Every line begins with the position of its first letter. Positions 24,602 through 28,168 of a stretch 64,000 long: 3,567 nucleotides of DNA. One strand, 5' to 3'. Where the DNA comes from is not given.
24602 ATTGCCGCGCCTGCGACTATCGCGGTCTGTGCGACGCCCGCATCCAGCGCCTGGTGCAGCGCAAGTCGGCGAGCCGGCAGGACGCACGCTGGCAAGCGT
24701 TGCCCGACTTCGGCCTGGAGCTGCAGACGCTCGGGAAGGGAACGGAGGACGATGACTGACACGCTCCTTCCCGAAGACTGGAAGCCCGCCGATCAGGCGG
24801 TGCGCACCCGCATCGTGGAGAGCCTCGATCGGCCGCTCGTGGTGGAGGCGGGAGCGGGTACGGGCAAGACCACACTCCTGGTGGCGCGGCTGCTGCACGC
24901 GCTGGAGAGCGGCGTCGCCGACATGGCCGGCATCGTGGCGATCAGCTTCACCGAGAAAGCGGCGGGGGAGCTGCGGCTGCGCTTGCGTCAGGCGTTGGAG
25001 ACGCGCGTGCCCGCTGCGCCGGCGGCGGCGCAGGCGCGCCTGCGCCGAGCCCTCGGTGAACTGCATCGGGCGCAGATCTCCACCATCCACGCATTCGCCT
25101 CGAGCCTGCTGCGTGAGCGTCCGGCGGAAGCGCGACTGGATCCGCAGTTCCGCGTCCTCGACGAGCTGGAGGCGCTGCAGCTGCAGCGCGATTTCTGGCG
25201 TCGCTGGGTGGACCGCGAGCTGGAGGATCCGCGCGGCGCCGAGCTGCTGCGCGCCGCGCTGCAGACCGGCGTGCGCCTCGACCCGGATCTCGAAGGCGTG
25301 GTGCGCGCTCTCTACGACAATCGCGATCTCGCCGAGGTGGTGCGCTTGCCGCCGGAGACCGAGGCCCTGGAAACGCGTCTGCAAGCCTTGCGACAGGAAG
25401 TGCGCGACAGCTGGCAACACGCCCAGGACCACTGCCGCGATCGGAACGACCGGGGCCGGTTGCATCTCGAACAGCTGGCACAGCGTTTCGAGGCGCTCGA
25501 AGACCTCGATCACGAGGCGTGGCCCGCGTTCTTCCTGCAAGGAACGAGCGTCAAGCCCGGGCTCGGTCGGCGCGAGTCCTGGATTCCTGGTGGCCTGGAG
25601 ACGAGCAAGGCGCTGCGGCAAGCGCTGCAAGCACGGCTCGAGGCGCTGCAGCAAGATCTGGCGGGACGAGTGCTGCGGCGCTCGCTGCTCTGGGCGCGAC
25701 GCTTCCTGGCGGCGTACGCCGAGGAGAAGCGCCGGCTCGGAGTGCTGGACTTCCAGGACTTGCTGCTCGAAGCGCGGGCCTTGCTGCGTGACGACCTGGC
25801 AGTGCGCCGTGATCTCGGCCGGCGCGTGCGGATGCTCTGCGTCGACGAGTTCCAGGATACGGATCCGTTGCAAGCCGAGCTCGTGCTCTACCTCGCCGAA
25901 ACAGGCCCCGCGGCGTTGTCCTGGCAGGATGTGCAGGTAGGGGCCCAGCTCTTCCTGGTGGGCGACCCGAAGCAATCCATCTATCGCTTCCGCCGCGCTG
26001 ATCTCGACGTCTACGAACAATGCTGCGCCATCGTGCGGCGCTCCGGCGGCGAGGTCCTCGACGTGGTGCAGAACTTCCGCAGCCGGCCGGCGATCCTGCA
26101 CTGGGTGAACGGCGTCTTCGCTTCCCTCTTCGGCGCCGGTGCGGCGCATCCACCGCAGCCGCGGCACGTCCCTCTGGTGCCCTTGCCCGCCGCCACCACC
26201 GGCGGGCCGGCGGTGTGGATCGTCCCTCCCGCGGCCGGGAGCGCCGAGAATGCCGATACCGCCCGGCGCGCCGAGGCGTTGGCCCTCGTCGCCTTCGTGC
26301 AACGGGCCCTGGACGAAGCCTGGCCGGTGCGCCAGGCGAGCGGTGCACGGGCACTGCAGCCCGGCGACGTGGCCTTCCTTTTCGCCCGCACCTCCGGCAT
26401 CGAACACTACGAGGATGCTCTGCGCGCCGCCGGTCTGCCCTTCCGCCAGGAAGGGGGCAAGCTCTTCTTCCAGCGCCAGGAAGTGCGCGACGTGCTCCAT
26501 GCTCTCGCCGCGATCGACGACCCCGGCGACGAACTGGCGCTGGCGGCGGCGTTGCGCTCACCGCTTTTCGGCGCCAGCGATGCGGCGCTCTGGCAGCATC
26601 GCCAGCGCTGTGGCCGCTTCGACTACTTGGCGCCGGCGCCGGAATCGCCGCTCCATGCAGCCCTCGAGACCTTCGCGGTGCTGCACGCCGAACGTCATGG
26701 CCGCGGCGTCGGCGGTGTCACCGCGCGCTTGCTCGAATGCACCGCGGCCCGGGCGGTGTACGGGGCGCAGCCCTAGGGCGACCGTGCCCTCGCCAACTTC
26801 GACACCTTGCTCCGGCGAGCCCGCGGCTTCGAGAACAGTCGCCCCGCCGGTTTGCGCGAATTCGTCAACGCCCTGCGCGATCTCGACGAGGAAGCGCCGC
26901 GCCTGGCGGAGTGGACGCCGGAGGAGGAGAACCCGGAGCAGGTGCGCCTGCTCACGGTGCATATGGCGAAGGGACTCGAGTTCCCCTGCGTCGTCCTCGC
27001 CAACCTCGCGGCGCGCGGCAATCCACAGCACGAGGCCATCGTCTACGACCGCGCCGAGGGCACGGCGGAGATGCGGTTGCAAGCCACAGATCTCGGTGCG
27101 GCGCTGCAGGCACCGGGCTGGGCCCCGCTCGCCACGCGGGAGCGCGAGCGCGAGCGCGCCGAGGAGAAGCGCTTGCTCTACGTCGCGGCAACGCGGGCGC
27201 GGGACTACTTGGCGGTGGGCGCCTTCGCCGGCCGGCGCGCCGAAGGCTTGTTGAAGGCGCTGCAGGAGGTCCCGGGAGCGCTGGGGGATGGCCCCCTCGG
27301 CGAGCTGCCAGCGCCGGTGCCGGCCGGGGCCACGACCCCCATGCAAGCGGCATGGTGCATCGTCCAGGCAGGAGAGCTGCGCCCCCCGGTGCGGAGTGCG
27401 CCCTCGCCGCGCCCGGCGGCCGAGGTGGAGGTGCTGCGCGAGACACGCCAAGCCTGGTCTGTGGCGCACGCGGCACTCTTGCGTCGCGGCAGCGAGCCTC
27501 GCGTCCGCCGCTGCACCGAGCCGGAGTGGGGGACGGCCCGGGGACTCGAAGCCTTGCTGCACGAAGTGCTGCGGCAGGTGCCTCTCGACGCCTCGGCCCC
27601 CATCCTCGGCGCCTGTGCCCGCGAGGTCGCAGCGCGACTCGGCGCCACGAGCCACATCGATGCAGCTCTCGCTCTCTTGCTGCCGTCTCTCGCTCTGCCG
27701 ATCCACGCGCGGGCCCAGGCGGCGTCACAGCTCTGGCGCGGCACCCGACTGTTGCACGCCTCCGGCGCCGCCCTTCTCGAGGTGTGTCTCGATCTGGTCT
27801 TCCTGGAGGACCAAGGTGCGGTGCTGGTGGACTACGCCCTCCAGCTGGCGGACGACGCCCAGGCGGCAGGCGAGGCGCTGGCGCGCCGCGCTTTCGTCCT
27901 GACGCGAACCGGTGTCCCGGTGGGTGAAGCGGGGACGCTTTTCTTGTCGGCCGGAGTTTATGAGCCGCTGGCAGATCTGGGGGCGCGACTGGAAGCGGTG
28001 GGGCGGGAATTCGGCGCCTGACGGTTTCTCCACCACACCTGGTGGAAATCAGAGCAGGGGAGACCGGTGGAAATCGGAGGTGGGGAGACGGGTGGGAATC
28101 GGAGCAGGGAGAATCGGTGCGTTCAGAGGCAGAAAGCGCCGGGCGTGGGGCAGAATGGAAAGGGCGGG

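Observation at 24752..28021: AddA-like helicase gene split by an in-frame TAG (26774..26776)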

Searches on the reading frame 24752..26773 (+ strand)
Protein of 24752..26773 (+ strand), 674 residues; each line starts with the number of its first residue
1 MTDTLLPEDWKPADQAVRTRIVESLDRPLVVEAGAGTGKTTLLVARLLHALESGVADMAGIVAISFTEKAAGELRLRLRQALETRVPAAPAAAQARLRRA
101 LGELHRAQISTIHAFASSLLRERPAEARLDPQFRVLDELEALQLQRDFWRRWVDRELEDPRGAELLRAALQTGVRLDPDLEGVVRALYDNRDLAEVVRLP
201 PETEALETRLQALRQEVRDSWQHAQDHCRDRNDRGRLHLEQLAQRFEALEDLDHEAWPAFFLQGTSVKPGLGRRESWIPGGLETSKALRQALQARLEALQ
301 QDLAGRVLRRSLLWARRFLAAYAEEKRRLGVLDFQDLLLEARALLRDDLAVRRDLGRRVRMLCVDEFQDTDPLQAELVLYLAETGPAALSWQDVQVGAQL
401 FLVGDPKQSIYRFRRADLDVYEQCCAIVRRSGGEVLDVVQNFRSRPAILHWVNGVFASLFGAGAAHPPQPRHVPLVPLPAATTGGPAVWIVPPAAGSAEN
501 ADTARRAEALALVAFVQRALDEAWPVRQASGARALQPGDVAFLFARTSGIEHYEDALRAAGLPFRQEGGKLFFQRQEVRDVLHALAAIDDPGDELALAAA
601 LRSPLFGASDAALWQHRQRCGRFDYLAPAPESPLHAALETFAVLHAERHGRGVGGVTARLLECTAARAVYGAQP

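Call 6: search_protein_families(library=pfam, proteins=[window:24752-26773:+], max_evalue=0.01)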
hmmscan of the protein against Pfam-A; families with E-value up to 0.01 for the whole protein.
window:24752-26773:+ (674 aa): 4 families
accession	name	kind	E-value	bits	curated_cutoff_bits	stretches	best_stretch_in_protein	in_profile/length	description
PF00580.27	UvrD-helicase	-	2.8e-53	181.8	23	1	20-423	7-265/271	UvrD/REP helicase N-terminal domain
PF13245.12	AAA_19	-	6e-16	59.3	25.1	1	25-414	10-134/134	AAA domain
PF13361.12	UvrD_C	-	7.5e-08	32.6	25.6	1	439-611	4-145/350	UvrD-like helicase C-terminal domain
PF13604.12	AAA_30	-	5.2e-05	23.5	27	1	17-77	9-65/191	AAA domain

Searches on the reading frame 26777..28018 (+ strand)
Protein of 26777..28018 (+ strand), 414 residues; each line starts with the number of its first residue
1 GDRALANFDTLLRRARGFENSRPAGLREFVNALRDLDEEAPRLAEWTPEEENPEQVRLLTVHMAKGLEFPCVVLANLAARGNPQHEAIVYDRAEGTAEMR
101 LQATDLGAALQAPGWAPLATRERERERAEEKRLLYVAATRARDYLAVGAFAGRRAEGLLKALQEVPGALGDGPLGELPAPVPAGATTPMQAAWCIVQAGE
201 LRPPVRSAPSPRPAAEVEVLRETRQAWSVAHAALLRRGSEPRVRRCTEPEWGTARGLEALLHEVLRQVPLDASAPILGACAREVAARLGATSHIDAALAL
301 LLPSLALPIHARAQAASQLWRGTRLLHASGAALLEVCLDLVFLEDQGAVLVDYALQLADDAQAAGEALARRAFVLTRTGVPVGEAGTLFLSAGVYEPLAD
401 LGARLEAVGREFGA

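Call 6: search_protein_families(library=pfam, proteins=[window:26777-28018:+], max_evalue=0.01)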
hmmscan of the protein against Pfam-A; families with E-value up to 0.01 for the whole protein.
window:26777-28018:+ (414 aa): 2 families
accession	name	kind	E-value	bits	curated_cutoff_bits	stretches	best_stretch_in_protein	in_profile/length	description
PF13361.12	UvrD_C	-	2.6e-17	63.7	25.6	1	42-147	272-345/350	UvrD-like helicase C-terminal domain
PF13538.12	UvrD_C_2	-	4.6e-11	42.8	27.4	2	56-82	2-30/52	UvrD-like helicase C-terminal domain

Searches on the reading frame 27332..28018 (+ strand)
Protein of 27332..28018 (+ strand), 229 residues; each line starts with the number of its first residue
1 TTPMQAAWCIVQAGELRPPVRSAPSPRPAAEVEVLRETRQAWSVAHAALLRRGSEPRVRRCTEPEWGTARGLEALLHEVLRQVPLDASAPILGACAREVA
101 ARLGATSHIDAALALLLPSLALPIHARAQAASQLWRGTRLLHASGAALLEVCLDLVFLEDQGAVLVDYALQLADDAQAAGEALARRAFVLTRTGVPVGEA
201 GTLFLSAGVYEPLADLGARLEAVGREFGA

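Call 50: predict_structure(alignment_id=A2)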
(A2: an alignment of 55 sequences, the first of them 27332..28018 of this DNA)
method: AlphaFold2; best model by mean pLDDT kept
length: 229 residues; sequences in the alignment: 55
mean_pLDDT: 88.8   pTM: 0.72
mean pLDDT of the five models: 88.8, 88.5, 88.3, 87.8, 87.6
residues with pLDDT >= 90: 159; 70-90: 47; 50-70: 9; < 50: 14
segments of 3 or more residues with pLDDT < 50: 1-5, 54-61
pLDDT, mean of each block of 10 residues (from residue 1): 52 83 73 91 88 53 72 96 96 98 96 97 97 96 90 97 97 90 97 97 97 98 92
secondary structure, 60 per line:
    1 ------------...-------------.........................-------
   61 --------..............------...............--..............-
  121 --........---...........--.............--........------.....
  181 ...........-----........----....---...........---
elements in order: H29-53 H69-82 H89-103 H106-119 H123-130 E134-144 E147-159 E162-169 H176-191 E197-204 E209-212 H216-226

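Call 52: fold_search(model_id=the predicted structure, library=pdb)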
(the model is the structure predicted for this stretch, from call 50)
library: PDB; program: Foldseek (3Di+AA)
matches with E <= 10: 324; with E <= 0.001: 13
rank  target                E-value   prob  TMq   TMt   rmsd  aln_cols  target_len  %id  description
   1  4cej_A                3.2e-06  1.00  0.50  0.11   5.6       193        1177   15  Crystal structure of AddAB-DNA-ADPNP complex at 3 Angstrom resolution (released 2014-03-12)
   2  4ceh_A                3.6e-06  1.00  0.50  0.11   4.4       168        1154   15  Crystal structure of AddAB with a forked DNA substrate (released 2014-03-12)
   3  4cei_A                3.8e-06  1.00  0.48  0.11   4.6       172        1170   15  Crystal structure of ADPNP-bound AddAB with a forked DNA substrate (released 2014-03-12)
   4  3u44_A                5.2e-06  1.00  0.51  0.12   4.6       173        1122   15  Crystal structure of AddAB-DNA complex (released 2012-03-21)
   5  9iab_A                6.7e-05  1.00  0.45  0.41   7.0       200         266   16  Structure of the Argonaute-associated Cas4 family protein 1 (ACE1) from Chroococcidiopsis thermalis (CtACE1) (released 2025-04-23)
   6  9iab_B                2.3e-04  1.00  0.46  0.41   7.0       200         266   16  Structure of the Argonaute-associated Cas4 family protein 1 (ACE1) from Chroococcidiopsis thermalis (CtACE1) (released 2025-04-23)
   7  5mbv_B                3.0e-04  1.00  0.46  0.11   8.1       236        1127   13  Cryo-EM structure of Lambda Phage protein GamS bound to RecBCD. (released 2017-01-11)
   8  6sjb_B                3.0e-04  1.00  0.41  0.10   8.2       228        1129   15  Cryo-EM structure of the RecBCD Chi recognised complex (released 2020-01-01)
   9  9iac_A                4.2e-04  1.00  0.41  0.37   6.6       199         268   16  Structure of the Argonaute-associated Cas4 family protein 1 (ACE1) from Microcystis aeruginosa (MaACE1) (released 2025-04-23)
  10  9iac_B                4.8e-04  1.00  0.42  0.37   7.4       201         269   18  Structure of the Argonaute-associated Cas4 family protein 1 (ACE1) from Microcystis aeruginosa (MaACE1) (released 2025-04-23)
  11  8b1t_B                7.7e-04  1.00  0.47  0.11   6.1       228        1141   13  RecBCD-DNA in complex with the phage protein Abc2 (released 2022-12-28)
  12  6ppu_A                8.2e-04  1.00  0.46  0.21   5.6       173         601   17  Cryo-EM structure of AdnAB-AMPPNP-DNA complex (released 2019-11-20)
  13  8b1r_B                8.7e-04  1.00  0.46  0.11   6.4       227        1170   14  RecBCD in complex with the phage protein gp5.9 (released 2022-12-28)
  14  5ld2_B                1.5e-03  1.00  0.47  0.11   6.6       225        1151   13  Cryo-EM structure of RecBCD+DNA complex revealing activated nuclease domain (released 2016-10-05)
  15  5eax_A                1.6e-03  1.00  0.41  0.11  10.3       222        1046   12  Crystal structure of Dna2 in complex with an ssDNA (released 2015-11-18)
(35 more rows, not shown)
